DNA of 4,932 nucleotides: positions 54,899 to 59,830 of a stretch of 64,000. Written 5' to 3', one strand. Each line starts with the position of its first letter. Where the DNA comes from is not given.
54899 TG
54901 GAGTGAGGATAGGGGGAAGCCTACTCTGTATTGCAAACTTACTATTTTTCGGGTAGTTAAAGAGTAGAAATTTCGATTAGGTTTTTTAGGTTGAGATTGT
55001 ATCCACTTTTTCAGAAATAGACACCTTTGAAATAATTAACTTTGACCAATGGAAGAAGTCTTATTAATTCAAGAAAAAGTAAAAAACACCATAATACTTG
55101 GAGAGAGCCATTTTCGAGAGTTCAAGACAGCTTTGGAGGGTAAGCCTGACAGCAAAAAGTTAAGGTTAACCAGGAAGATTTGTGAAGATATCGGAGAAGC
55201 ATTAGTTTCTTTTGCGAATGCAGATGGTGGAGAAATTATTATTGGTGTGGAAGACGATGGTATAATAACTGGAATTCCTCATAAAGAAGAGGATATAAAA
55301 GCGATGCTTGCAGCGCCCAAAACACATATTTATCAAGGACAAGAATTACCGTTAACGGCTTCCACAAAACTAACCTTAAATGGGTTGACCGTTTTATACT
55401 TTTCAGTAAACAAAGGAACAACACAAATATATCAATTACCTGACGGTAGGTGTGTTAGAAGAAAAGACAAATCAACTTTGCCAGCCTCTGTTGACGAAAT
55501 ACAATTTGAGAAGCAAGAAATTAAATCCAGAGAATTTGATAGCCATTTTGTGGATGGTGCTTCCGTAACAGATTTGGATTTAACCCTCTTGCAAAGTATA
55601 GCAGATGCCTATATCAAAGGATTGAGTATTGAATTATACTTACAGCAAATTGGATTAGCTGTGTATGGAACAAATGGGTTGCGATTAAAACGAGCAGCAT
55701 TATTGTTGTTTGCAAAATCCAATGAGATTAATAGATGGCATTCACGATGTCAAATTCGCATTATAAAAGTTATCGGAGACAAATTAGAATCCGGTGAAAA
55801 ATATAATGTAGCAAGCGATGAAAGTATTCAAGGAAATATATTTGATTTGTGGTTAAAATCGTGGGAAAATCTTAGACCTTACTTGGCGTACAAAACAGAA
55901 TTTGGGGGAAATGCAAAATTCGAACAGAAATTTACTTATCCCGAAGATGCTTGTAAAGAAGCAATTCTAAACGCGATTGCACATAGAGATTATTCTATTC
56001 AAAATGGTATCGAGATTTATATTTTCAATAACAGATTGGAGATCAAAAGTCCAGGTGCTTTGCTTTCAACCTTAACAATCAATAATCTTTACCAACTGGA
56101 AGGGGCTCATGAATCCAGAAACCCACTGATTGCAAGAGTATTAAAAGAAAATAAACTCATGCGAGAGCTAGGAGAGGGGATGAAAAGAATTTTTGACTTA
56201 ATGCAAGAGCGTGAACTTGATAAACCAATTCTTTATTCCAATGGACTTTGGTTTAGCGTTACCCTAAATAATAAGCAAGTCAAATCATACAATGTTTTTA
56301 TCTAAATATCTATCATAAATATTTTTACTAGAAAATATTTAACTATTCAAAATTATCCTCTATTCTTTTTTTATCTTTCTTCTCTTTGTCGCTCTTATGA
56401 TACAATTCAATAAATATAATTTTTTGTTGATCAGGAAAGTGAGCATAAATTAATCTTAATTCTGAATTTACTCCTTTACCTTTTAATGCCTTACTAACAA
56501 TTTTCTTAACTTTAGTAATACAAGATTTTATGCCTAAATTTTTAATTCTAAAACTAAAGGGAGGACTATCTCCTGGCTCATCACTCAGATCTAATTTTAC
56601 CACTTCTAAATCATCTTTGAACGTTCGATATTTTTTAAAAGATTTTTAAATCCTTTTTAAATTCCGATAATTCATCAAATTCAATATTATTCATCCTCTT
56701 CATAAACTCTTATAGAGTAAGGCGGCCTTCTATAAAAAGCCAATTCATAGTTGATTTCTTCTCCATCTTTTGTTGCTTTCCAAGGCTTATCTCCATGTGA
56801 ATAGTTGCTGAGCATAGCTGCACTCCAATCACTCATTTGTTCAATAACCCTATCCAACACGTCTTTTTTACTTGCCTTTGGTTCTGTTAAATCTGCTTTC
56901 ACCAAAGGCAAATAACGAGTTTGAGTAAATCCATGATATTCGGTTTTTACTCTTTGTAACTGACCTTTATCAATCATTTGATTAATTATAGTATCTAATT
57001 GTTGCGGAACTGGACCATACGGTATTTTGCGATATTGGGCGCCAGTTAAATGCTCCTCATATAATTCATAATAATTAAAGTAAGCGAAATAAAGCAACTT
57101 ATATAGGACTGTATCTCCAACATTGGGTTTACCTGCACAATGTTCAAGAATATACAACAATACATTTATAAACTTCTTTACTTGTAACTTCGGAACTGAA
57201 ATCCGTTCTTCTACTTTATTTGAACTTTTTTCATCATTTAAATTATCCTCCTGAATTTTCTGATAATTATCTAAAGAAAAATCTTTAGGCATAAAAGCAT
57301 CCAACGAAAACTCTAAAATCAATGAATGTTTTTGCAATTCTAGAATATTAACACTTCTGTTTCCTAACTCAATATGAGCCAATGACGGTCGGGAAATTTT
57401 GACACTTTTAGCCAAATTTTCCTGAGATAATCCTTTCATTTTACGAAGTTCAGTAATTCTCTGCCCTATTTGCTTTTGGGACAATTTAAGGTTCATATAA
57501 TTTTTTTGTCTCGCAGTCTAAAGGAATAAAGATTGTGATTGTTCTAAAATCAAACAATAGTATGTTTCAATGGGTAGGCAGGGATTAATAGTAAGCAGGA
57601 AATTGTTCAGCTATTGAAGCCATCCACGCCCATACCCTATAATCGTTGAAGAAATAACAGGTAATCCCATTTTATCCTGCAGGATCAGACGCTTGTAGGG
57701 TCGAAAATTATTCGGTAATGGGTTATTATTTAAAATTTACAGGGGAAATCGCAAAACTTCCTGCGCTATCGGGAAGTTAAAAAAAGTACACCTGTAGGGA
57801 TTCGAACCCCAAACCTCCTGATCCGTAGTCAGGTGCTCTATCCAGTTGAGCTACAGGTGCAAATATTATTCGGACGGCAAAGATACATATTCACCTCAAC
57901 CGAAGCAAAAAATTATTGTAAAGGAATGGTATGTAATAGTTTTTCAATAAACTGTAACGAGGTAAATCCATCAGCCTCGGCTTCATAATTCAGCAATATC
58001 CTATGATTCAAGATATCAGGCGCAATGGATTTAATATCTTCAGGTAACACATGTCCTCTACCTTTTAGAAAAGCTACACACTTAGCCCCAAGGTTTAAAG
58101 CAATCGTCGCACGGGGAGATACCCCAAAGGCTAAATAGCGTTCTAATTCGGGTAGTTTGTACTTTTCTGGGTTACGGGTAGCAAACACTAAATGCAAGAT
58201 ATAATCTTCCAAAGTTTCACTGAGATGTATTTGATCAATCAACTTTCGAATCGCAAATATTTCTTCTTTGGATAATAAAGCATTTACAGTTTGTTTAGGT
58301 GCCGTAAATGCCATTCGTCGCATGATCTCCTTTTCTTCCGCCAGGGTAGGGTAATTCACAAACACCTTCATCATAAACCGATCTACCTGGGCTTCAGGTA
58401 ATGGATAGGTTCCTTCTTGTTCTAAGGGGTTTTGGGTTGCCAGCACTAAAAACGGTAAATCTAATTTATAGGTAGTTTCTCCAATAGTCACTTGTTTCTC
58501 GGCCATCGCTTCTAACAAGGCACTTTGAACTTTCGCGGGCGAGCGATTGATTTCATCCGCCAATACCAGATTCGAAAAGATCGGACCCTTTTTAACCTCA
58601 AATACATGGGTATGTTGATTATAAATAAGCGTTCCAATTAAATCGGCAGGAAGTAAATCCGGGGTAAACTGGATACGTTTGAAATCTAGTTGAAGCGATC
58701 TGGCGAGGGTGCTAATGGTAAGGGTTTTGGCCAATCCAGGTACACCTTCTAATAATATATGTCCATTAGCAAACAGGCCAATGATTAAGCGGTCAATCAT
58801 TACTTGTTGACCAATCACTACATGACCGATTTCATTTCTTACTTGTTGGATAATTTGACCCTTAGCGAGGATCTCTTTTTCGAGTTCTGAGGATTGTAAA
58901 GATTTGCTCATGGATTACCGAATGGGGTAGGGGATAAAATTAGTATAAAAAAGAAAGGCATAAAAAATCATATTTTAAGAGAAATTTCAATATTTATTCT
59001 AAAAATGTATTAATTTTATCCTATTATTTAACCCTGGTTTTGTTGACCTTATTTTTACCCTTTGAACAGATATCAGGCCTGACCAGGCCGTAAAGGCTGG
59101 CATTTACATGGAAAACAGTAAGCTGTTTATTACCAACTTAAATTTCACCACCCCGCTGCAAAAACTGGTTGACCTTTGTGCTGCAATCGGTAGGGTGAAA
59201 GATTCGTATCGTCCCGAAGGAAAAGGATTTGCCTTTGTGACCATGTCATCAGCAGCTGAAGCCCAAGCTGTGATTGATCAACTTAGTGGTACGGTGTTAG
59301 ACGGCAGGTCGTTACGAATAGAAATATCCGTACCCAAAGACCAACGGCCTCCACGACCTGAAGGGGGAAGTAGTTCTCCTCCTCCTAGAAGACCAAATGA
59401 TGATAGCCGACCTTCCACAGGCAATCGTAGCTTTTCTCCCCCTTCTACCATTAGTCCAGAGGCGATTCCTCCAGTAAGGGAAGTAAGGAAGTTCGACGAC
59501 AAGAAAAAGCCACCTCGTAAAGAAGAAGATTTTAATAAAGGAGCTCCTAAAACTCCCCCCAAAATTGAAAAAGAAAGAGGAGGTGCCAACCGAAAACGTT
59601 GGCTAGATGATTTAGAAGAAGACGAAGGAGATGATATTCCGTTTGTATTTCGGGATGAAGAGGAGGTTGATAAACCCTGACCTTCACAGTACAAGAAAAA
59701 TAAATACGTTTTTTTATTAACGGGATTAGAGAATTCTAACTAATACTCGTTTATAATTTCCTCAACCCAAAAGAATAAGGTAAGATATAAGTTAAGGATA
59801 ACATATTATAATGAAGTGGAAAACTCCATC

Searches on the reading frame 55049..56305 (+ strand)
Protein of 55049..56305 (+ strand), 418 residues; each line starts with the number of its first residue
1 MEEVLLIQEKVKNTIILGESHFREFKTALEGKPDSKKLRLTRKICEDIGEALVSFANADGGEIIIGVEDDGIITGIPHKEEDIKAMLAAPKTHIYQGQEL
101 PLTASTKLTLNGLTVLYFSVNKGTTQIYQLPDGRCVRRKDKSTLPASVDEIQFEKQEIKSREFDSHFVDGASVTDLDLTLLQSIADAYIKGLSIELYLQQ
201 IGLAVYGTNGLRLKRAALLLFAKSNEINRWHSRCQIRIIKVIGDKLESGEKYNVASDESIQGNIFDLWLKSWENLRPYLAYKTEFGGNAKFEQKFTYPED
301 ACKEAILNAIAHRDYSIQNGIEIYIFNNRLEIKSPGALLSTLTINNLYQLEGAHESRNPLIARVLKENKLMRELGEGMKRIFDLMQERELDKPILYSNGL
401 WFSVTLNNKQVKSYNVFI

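Call 6: search_protein_families(library=pfam, proteins=[window:55049-56305:+], max_evalue=0.001)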
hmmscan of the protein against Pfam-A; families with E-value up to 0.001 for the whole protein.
window:55049-56305:+ (418 aa): 2 families
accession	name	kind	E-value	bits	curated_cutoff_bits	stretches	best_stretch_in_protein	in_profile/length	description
PF13749.12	HATPase_c_4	-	2.8e-21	75.8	26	1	320-406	3-89/89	Putative ATP-dependent DNA helicase recG C-terminal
PF04326.19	SLFN_AlbA_2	-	4.6e-15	56.6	25.3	1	19-146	1-117/118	Schlafen, AlbA_2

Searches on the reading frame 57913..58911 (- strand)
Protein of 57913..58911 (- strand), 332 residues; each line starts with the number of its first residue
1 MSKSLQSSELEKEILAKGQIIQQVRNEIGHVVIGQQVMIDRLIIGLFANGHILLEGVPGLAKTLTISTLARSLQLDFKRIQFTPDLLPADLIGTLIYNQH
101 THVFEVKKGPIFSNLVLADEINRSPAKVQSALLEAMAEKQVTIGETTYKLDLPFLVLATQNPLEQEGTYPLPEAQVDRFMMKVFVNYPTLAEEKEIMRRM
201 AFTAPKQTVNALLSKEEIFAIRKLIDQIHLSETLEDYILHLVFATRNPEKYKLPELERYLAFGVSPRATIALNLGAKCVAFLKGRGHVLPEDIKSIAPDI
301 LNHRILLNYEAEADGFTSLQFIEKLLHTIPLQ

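Call 6: search_protein_families(library=pfam, proteins=[window:57913-58911:-], max_evalue=0.001)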
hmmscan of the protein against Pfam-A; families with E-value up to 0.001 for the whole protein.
window:57913-58911:- (332 aa): 5 families
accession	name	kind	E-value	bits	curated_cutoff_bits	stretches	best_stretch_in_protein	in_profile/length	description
PF07726.17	AAA_3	-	3.2e-65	218.4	27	1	51-181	1-131/131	ATPase family associated with various cellular activities (AAA)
PF17863.7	AAA_lid_2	-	2.6e-18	66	22.7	1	258-318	7-67/74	AAA lid domain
PF20030.5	bpMoxR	-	1.2e-12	47.8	27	1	21-192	3-173/205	MoxR domain in the MoxR-vWA-beta-propeller ternary systems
PF07728.20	AAA_5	-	6.2e-11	42.9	22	1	51-179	1-139/139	AAA domain (dynein-related subfamily)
PF05496.18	RuvB_N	-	0.00014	22.1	27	0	49-143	33-115/159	Holliday junction DNA helicase RuvB P-loop domain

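Call 77: list_cluster_members(proteins=[window:57913-58911:-, window:60078-61115:-, window:45598-48009:-, window:42559-44838:+, window:53112-54083:-])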
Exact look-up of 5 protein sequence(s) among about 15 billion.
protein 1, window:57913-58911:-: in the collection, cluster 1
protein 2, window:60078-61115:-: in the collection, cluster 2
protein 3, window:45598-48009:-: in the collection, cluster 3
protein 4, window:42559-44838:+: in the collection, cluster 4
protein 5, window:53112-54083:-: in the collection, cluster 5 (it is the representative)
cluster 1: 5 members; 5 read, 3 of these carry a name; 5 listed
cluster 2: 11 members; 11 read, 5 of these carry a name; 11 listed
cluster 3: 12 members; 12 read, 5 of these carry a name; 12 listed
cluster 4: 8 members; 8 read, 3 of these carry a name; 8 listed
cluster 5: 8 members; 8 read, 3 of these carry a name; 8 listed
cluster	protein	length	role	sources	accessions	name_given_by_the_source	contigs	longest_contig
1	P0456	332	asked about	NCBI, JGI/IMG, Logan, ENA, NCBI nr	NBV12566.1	MAG: MoxR family ATPase [Sphingobacteriia bacterium] | MoxR-like ATPase | MoxR family ATPase [Sphingobacteriia bacterium]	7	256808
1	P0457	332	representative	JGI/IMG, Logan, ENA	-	MoxR-like ATPase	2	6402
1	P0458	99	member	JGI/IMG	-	MoxR-like ATPase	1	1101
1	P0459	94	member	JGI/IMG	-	-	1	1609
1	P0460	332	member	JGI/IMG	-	-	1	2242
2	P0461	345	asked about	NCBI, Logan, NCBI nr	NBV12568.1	MAG: fumarylacetoacetate hydrolase family protein [Sphingobacteriia bacterium] | fumarylacetoacetate hydrolase family protein [Sphingobacteriia bacterium]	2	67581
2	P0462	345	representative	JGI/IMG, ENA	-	fumarylacetoacetate (FAA) hydrolase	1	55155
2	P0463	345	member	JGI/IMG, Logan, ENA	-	fumarylacetoacetate (FAA) hydrolase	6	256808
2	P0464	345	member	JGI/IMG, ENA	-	fumarylacetoacetate (FAA) hydrolase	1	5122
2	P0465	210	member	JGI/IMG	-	fumarylacetoacetate (FAA) hydrolase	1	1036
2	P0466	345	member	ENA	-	-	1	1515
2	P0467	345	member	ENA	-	-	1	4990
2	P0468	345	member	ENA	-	-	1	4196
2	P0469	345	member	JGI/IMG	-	-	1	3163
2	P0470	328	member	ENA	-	-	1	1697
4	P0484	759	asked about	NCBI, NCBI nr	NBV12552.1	MAG: hypothetical protein EBS07_00580 [Sphingobacteriia bacterium] | hypothetical protein [Sphingobacteriia bacterium]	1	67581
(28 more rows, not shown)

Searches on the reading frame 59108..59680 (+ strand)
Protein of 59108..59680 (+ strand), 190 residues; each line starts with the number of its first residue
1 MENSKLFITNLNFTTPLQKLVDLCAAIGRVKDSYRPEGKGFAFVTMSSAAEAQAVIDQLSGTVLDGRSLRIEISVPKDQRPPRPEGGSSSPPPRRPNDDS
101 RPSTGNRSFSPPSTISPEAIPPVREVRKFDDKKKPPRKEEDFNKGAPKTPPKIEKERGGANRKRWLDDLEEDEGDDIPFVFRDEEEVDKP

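Call 6: search_protein_families(library=pfam, proteins=[window:59108-59680:+], max_evalue=0.001)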
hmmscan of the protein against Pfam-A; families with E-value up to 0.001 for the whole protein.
window:59108-59680:+ (190 aa): 1 family
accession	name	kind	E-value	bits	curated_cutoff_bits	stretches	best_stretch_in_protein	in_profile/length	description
PF00076.28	RRM_1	-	1.9e-11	44.1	20.7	1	6-70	1-70/70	RNA recognition motif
